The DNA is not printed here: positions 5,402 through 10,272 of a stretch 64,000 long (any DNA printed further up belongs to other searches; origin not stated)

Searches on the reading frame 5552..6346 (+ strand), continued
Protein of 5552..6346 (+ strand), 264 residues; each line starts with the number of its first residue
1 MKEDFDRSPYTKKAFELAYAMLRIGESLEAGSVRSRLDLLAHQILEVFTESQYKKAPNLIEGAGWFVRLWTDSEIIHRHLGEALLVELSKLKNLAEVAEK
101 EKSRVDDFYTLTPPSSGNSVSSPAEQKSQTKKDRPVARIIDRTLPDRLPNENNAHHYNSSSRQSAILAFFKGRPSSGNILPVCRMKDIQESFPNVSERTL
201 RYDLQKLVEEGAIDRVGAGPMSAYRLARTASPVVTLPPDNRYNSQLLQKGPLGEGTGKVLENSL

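Call 89: fold_search(model_id=the predicted structure, library=pdb)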
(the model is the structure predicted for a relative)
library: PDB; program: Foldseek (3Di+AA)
matches with E <= 10: 1035; with E <= 0.001: 0
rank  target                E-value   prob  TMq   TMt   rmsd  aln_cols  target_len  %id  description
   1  1ucr_B                1.6e-02  1.00  0.22  0.70   2.4        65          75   20  Three-dimensional crystal structure of dissimilatory sulfite reductase D (DsrD) (released 2003-10-14)
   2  1wq2_A                1.7e-02  1.00  0.21  0.78   2.2        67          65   16  Neutron Crystal Structure Of Dissimilatory Sulfite Reductase D (DsrD) (released 2005-09-19)
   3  1ucr_A                2.1e-02  1.00  0.21  0.68   2.5        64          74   20  Three-dimensional crystal structure of dissimilatory sulfite reductase D (DsrD) (released 2003-10-14)
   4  5hs7_A                2.1e-02  1.00  0.19  0.48   3.0        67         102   21  Reduced form of the transcriptional regulator YodB from B. subtilis (released 2016-08-17)
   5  1wq2_B                2.2e-02  1.00  0.21  0.75   2.5        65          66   18  Neutron Crystal Structure Of Dissimilatory Sulfite Reductase D (DsrD) (released 2005-09-19)
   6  6dk4_A                2.2e-02  1.00  0.19  0.36   3.7        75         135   16  Crystal structure of Campylobacter jejuni peroxide stress regulator (released 2018-06-13)
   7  4ooi_B                2.3e-02  1.00  0.18  0.45   7.9        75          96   16  Reduced HlyU from Vibrio cholerae N16961 (released 2014-12-31)
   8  2dk8_MODEL_1_A        2.4e-02  1.00  0.24  0.72   7.0        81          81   12  Solution structure of rpc34 subunit in RNA polymerase III from mouse (released 2006-10-06)
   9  5hs8                  2.4e-02  0.99  0.16  0.39   9.6        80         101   24  Crystal structure of the diamide-treated YodB from B. subtilis (released 2016-08-17)
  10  4rs8_A                2.6e-02  1.00  0.19  0.56   2.8        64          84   17  Apo structure of novel pNOB8 plasmid centromere binding protein (released 2015-09-16)
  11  6o8k                  2.6e-02  1.00  0.20  0.52   3.9        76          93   14  Crystal Structure of apo and reduced Sulfide-responsive transcriptional repressor (SqrR) from Rhodobacter capsulatus. (released 2020-04-01)
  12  6jmi_A                2.6e-02  1.00  0.17  0.42   8.4        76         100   16  Crystal structure of M.tuberculosis Rv0081 (released 2019-04-10)
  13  3df8                  2.7e-02  1.00  0.20  0.46   2.4        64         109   23  The crystal structure of a possible HxlR family transcriptional factor from Thermoplasma volcanium GSS1 (released 2008-08-05)
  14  4k2e_B                3.4e-02  1.00  0.18  0.47   8.0        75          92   16  HlyU from Vibrio cholerae N16961 (released 2014-04-30)
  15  3lmm_D                4.2e-02  1.00  0.22  0.11   2.9        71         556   20  Crystal Structure of the DIP2311 protein from Corynebacterium diphtheriae, Northeast Structural Genomics Consortium Ta (released 2010-02-16)
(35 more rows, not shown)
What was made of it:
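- On Winged-helix DNA/RNA-binding domain (the 5552-6346 protein): Foldseek matches DsrD, HxlR/YodB, ArsR/SmtB and the Z-alpha domain with probability about 1.0 but E about 0.02 (call 89).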

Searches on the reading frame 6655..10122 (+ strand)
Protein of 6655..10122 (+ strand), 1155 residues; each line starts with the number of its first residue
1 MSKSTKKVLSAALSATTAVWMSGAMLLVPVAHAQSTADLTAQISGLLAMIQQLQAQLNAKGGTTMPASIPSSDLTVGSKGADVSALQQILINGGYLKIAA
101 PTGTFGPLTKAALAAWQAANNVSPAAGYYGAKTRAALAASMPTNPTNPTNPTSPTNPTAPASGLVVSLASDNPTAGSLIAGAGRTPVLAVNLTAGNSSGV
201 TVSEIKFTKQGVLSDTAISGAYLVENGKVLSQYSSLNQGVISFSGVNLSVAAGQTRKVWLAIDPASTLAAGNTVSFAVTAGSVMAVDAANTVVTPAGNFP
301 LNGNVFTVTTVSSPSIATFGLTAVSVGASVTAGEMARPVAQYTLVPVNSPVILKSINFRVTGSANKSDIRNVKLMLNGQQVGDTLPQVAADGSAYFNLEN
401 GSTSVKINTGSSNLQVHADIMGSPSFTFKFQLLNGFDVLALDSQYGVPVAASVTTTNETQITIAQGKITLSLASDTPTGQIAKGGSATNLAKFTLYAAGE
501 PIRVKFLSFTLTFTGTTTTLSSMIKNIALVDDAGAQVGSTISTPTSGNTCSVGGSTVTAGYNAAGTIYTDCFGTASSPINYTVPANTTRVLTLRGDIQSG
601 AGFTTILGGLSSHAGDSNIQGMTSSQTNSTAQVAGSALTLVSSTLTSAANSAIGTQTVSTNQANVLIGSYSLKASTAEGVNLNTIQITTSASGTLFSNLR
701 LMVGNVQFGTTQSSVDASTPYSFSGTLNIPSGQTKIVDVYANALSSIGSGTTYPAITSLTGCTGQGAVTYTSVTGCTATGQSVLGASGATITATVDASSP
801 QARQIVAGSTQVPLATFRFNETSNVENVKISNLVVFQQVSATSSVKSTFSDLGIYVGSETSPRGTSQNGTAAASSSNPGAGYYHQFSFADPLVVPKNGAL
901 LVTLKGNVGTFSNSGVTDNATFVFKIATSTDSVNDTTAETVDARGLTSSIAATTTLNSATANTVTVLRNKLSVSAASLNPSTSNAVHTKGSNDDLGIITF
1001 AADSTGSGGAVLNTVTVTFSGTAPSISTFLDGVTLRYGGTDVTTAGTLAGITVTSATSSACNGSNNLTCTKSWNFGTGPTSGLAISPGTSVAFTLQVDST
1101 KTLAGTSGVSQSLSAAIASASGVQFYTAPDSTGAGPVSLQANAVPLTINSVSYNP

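Call 68: search_protein_families(library=pfam, proteins=[window:6655-10122:+], max_evalue=0.00001)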
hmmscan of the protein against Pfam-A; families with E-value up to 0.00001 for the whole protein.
window:6655-10122:+ (1155 aa): 1 family
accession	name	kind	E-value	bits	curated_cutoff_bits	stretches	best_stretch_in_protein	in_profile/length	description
PF01471.23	PG_binding_1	-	2.2e-10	41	23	1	80-137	2-57/57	Putative peptidoglycan binding domain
